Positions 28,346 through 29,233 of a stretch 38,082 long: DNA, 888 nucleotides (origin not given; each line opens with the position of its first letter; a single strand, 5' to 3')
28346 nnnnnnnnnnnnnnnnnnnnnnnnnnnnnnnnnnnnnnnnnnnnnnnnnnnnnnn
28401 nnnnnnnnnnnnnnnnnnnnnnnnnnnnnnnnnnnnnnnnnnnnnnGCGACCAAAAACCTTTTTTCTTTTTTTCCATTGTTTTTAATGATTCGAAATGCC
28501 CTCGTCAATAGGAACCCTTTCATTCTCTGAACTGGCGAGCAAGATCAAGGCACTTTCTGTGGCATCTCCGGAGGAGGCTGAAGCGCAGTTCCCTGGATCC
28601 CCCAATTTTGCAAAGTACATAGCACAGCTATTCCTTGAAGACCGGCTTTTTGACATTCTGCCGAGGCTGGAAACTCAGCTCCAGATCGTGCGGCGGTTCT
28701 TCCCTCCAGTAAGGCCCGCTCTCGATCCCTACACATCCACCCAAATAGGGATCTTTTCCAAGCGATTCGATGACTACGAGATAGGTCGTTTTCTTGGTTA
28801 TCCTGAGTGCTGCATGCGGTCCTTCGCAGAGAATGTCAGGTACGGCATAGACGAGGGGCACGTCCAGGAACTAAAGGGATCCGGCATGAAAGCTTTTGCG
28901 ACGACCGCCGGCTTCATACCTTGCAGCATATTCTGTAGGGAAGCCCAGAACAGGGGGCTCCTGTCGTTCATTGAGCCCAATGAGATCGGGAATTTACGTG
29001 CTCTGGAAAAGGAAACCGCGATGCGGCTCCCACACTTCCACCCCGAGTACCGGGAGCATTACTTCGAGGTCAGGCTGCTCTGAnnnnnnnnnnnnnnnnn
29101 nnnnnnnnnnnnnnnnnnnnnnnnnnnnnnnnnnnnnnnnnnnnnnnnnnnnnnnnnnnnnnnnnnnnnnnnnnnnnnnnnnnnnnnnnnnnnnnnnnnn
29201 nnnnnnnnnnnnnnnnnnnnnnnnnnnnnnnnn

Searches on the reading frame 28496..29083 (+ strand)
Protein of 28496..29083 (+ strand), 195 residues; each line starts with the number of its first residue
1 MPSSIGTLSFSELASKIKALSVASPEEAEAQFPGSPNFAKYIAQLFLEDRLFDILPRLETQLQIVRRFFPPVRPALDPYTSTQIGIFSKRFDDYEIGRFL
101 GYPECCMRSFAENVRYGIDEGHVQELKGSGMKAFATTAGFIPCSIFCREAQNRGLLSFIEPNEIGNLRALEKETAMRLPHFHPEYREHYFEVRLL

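Call 8: search_protein_families(library=ncbifam, proteins=[window:28496-29083:+], max_evalue=0.01)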
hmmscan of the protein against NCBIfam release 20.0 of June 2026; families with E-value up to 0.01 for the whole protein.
window:28496-29083:+ (195 aa): 0 families

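Call 9: search_protein_families(library=pfam, proteins=[window:28496-29083:+], max_evalue=0.01)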
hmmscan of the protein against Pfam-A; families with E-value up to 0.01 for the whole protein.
window:28496-29083:+ (195 aa): 1 family
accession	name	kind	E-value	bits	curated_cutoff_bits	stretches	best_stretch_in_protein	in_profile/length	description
PF04467.17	DUF483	-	5.1e-31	107.6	25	1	58-173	1-120/122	Protein of unknown function (DUF483)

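Call 61: search_solved_structures(query=window:28496-29083:+, max_evalue=1, show_alignments=2)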
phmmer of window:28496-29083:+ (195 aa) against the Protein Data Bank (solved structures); distinct sequences matched with E-value up to 1: 1.
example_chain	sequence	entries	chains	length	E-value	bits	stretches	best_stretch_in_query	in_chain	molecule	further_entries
3lcy_A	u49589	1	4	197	0.81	13.3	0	144-189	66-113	Titin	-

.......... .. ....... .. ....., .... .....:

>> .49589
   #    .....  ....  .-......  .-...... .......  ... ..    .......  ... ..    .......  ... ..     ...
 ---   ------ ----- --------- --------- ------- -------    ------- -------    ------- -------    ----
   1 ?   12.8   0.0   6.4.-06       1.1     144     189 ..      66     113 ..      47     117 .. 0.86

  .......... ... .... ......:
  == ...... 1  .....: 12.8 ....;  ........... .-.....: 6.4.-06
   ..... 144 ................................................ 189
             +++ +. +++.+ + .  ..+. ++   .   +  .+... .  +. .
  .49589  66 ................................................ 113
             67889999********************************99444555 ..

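Call 69: find_homologous_proteins(query=window:28496-29083:+, max_evalue=0.001)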
Query window:28496-29083:+ (195 aa): 45 proteins with E <= 0.001 among 166 candidates.
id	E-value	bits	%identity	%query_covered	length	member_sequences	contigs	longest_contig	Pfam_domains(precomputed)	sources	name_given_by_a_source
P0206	8.6e-127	439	100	100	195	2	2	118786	PF04467.18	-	-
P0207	4.5e-110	384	87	100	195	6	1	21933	PF04467.18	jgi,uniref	uniref:DUF483 domain-containing protein n=1 Tax=Candidatus Methanosuratincola petrocarbonis (ex Vanw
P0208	1.5e-108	379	87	100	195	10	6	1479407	PF04467.18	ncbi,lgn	ncbi:MAG: DUF483 domain-containing protein [Candidatus Methanosuratincola petrocarbonis]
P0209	1.7e-108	379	85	100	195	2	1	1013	PF04467.18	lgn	-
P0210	2.7e-103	362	82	100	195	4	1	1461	PF04467.18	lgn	-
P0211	9.1e-95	334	77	100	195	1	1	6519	PF04467.18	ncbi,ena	-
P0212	1.5e-94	334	74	100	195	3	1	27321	PF04467.18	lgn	-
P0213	4.5e-91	322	73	99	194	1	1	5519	PF04467.18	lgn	-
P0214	1.4e-87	311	72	97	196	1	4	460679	PF04467.18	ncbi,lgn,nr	ncbi:MAG: DUF483 domain-containing protein [Candidatus Methanosuratus sp.]|nr:DUF483 domain-containi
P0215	1.4e-83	298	70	98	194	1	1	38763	PF04467.18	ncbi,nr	ncbi:MAG: DUF483 domain-containing protein [Candidatus Verstraetearchaeota archaeon]|nr:DUF483 domai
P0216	1.2e-68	249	58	95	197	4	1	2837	PF04467.18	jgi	-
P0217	4.8e-67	244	56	97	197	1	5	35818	PF04467.18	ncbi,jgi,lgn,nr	ncbi:MAG: DUF483 domain-containing protein [Candidatus Verstraetearchaeota archaeon]|nr:DUF483 domai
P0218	3.7e-65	238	56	95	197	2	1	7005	PF04467.18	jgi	-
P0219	4.2e-65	238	56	98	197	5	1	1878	PF04467.18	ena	-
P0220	1.1e-64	236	54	96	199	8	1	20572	PF04467.18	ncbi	-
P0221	1.1e-64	236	54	100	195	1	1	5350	PF04467.18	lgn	-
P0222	1.5e-64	236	55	97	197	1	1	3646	PF04467.18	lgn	-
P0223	1.5e-64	236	54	96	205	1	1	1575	PF04467.18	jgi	jgi:hypothetical protein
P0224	6.5e-64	234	53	97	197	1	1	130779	PF04467.18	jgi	jgi:hypothetical protein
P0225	4.3e-63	231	56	99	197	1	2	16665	PF04467.18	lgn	-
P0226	9.8e-63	230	57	96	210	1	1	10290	PF04467.18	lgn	-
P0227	1.1e-62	230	54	95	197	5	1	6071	PF04467.18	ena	-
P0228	2.3e-62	229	51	100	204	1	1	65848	PF04467.18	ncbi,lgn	-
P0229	4.8e-62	228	54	95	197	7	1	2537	PF04467.18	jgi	jgi:hypothetical protein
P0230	1.3e-61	226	52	100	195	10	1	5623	PF04467.18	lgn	-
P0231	3.1e-61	225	53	96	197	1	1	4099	PF04467.18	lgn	-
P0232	3.7e-61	225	53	95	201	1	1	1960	PF04467.18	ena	-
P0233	6.8e-61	224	56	96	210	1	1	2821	PF04467.18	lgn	-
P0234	1.1e-60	223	52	99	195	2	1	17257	PF04467.18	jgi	-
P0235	1.3e-60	223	52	100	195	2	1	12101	PF04467.18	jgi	-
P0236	1.4e-60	223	54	95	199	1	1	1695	PF04467.18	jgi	jgi:hypothetical protein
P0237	3.4e-60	222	55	98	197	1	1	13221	PF04467.18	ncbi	ncbi:MAG: DUF483 domain-containing protein [Candidatus Methanomethylicaceae archaeon]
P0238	3.7e-60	222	53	95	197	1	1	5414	PF04467.18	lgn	-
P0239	4.4e-60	221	54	98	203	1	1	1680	PF04467.18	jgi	jgi:hypothetical protein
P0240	5.0e-60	221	52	99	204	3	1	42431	PF04467.18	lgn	-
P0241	7.3e-60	221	56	90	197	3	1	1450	PF04467.18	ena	-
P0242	7.3e-60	221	51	99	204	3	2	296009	PF04467.18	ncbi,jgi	-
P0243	8.1e-60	220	54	99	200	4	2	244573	PF04467.18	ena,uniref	uniref:DUF483 domain-containing protein n=1 Tax=Candidatus Methanomethylicus mesodigestus TaxID=1867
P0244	1.1e-59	220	53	96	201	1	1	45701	PF04467.18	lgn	-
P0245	2.8e-59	219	52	96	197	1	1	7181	PF04467.18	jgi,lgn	jgi:hypothetical protein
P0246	3.4e-59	218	51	99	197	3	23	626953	PF04467.18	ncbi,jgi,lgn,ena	ncbi:MAG: DUF483 domain-containing protein [Candidatus Methanomethylicaceae archaeon]|jgi:hypothetic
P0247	1.6e-58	216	56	96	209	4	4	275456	PF04467.18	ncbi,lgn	ncbi:MAG: DUF483 domain-containing protein [Candidatus Methanomethylicaceae archaeon]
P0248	1.0e-57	214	55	97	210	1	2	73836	PF04467.18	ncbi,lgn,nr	ncbi:MAG: DUF483 domain-containing protein [Candidatus Methanomethyliaceae archaeon]|nr:DUF483 domai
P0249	1.3e-56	210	55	96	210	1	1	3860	PF04467.18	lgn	-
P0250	1.7e-35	141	48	72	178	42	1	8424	PF04467.18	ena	-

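Call 76: predict_structure(alignment_id=A2)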
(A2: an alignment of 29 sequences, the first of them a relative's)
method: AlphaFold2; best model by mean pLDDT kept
length: 195 residues; sequences in the alignment: 29
mean_pLDDT: 93.5   pTM: 0.89
mean pLDDT of the five models: 93.5, 92.8, 92.7, 91.1, 90.1
residues with pLDDT >= 90: 165; 70-90: 28; 50-70: 2; < 50: 0
segments of 3 or more residues with pLDDT < 50: none
pLDDT, mean of each block of 10 residues (from residue 1): 88 98 98 97 98 97 97 95 92 95 93 86 95 93 94 96 94 91 78 93
secondary structure, 60 per line:
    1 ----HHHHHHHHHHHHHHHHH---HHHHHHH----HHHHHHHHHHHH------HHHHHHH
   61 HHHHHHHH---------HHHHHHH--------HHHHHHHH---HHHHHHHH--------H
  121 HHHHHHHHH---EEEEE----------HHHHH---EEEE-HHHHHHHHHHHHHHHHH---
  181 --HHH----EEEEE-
elements in order: H5-21 H25-31 H36-47 H54-68 H78-84 H93-100 H104-111 H120-129 E133-137 H148-152 E156-159 H161-177 E190-194

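Call 78: fold_search(model_id=the predicted structure, library=pdb)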
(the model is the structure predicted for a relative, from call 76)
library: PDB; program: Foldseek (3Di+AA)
matches with E <= 10: 33; with E <= 0.001: 0
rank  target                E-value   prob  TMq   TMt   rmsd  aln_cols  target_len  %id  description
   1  4m70_I                1.8e+00  0.04  0.12  0.19  15.5       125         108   11  Crystal structure of potato Rx-CC domain in complex with RanGAP2-WPP domain (released 2013-11-13)
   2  3odn                  2.0e+00  0.03  0.14  0.09  16.3       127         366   12  The crystal structure of Drosophila Dally-Like Protein core domain (released 2011-07-27)
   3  7m5d_A                3.3e+00  0.03  0.15  0.09  20.2       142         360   13  Cryo-EM structure of a non-rotated E.coli 70S ribosome in complex with RF3-GTP, RF1 and P-tRNA (state I) (released 2022-10-19)
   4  3vrq_A                3.3e+00  0.01  0.15  0.12  16.6       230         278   14  Crystal structure of the tyrosine kinase binding domain of Cbl-c (PL mutant) (released 2013-03-06)
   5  4m70_Q                3.5e+00  0.02  0.13  0.21  15.3       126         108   12  Crystal structure of potato Rx-CC domain in complex with RanGAP2-WPP domain (released 2013-11-13)
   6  4m70_L                3.5e+00  0.02  0.14  0.19  15.7       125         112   10  Crystal structure of potato Rx-CC domain in complex with RanGAP2-WPP domain (released 2013-11-13)
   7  6oi7_A                3.7e+00  0.01  0.13  0.07  19.1       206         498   11  Se-Met structure of apo- Escherichia coli dGTPase (released 2019-05-29)
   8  5cwo_A                4.3e+00  0.03  0.16  0.15  14.8       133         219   13  Crystal structure of de novo designed helical repeat protein DHR76 (released 2015-12-16)
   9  9kqw_A                5.1e+00  0.02  0.17  0.12  15.0       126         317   10  eudesmanediol synthase complexed with Mg2+,PPi and BTAC(PeTS3 complex) (released 2025-10-22)
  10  4m70_A                5.4e+00  0.02  0.13  0.19  15.2       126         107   11  Crystal structure of potato Rx-CC domain in complex with RanGAP2-WPP domain (released 2013-11-13)
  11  9cb6_A                5.7e+00  0.02  0.14  0.12  13.9       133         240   16  Crystal Structure of RT-PhyR (ruthe_02744) (released 2025-05-28)
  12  7p57_A                6.4e+00  0.05  0.17  0.11   8.5        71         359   20  VSG2 mutant structure lacking the calcium binding pocket (released 2022-07-27)
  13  9bi6_R                6.4e+00  0.04  0.19  0.15  12.0       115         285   16  Human proton sensing receptor GPR68 in complex with miniGsq (released 2025-01-15)
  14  5imn_A                6.4e+00  0.02  0.13  0.09  14.7       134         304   11  Crystal structure of N299A/S303A Aspergillus terreus aristolochene synthase complexed with (1S,8S,9aR)-1,9a-dimethyl-8 (released 2016-05-25)
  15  1yuz_A                6.4e+00  0.01  0.14  0.14  17.0       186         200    9  Partially Reduced State of Nigerythrin (released 2005-06-21)
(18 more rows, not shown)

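Call 84: search_protein_representatives(alignment_id=A2)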
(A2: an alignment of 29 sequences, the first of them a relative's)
Query: 29 sequences, 196 profile positions. Proteins with E-value up to 0.001 (for the whole library): 21; up to 1e-10: 13; up to 1e-30: 7. The best 21 are listed.
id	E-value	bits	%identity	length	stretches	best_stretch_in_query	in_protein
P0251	8.5e-82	290.1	-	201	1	2-194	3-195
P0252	3.2e-59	216.4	-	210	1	6-193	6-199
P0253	3.4e-47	177.1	-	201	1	8-190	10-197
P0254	7.4e-47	176.0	-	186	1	8-195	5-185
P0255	2.1e-43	164.7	-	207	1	6-192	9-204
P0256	1.9e-39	151.8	-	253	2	43-135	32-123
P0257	2.2e-39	151.6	-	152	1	43-192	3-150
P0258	7.9e-28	113.9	-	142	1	41-132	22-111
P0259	8.4e-23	97.5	-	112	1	124-194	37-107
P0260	1.1e-22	97.2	-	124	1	32-113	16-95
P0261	7.0e-16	75.0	-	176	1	55-190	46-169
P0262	8.6e-16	74.7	-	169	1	37-172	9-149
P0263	3.5e-13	66.1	-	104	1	108-177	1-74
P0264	9.5e-07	45.1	-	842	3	90-187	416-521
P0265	2.7e-05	40.4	-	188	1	97-153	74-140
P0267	2.3e-04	37.3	-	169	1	95-172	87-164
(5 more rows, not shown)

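Call 85: list_cluster_members(proteins=[P0252, P0253, P0254, P0255, P0256, P0261, P0262, P0264, P0265, P0267])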
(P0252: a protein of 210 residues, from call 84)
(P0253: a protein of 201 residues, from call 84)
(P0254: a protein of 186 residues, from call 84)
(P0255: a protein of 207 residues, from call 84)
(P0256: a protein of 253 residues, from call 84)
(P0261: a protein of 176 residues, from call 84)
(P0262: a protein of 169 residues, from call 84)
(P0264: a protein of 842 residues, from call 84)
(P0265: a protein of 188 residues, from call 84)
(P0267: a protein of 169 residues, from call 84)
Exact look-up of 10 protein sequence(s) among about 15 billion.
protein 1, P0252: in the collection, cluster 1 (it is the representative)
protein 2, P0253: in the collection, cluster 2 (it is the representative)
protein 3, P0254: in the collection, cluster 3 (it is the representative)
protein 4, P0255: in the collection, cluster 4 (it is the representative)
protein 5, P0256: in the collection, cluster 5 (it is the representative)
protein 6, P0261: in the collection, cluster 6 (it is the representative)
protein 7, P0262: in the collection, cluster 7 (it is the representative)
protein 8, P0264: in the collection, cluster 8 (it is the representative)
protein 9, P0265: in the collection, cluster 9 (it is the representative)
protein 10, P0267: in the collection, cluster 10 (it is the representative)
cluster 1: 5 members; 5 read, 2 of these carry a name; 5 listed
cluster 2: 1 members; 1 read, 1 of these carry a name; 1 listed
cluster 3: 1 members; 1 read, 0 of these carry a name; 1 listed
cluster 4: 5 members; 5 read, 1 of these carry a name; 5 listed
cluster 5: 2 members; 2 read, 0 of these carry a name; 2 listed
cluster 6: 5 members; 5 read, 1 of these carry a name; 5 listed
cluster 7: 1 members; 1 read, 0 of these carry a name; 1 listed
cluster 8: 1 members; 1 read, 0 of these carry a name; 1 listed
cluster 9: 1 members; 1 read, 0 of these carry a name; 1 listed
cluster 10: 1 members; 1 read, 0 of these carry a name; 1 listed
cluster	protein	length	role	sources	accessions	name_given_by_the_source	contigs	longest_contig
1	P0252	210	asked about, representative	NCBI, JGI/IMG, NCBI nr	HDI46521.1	MAG TPA: DUF483 domain-containing protein [Candidatus Methanomethylia archaeon] | DUF483 domain-containing protein [Candidatus Methanomethylicia archaeon]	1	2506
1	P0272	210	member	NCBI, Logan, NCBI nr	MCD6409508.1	MAG: DUF483 domain-containing protein [Candidatus Verstraetearchaeota archaeon] | DUF483 domain-containing protein [Candidatus Verstraetearchaeota archaeon]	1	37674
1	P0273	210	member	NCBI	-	-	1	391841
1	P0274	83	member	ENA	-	-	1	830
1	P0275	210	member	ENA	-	-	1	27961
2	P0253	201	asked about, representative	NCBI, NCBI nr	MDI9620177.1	MAG: DUF483 domain-containing protein [Candidatus Nezhaarchaeota archaeon] | DUF483 domain-containing protein [Candidatus Nezhaarchaeota archaeon]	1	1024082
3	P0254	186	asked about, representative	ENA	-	-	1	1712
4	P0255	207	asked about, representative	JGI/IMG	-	-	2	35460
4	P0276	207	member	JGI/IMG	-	hypothetical protein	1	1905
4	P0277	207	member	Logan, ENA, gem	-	-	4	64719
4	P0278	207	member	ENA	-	-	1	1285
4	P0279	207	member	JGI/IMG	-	-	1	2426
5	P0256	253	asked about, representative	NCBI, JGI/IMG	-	-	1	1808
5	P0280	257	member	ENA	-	-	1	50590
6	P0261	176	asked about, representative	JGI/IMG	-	-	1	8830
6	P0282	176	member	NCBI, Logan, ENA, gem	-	-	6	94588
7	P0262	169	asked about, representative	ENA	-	-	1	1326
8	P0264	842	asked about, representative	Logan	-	-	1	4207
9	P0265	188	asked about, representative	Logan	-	-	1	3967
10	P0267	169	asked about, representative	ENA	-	-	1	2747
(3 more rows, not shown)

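Call 86: find_encoding_contigs(protein=P0282, flank=8000, max_places=2)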
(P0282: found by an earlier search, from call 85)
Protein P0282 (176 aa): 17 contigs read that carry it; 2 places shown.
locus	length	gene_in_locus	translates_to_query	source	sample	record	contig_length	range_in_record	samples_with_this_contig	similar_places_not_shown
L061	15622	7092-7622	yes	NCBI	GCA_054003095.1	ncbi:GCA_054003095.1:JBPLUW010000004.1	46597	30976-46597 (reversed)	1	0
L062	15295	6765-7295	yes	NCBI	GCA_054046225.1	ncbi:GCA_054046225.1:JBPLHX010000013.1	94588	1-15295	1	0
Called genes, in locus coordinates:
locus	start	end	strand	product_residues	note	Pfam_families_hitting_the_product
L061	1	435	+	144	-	?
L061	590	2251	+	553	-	-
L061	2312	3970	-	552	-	PF04055:Radical_SAM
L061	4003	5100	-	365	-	PF07885:Ion_trans_2, PF01370:Epimerase (faint), PF13241:NAD_binding_7 (weak), PF00107:ADH_zinc_N (faint), PF02254:TrkA_N, PF02829:3H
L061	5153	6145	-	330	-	PF00288:GHMP_kinases_N (weak), PF08544:GHMP_kinases_C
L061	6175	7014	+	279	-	PF06745:ATPase, PF23442:DUF7125 (weak)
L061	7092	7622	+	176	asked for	PF04467:DUF483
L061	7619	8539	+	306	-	PF06745:ATPase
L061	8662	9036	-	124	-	PF01248:Ribosomal_L7Ae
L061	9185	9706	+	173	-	-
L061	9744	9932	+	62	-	-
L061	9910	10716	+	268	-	PF12801:Fer4_5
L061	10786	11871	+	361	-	PF07690:MFS_1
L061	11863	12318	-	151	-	-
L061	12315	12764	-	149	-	PF10756:bPH_6 (weak)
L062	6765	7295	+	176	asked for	PF04467:DUF483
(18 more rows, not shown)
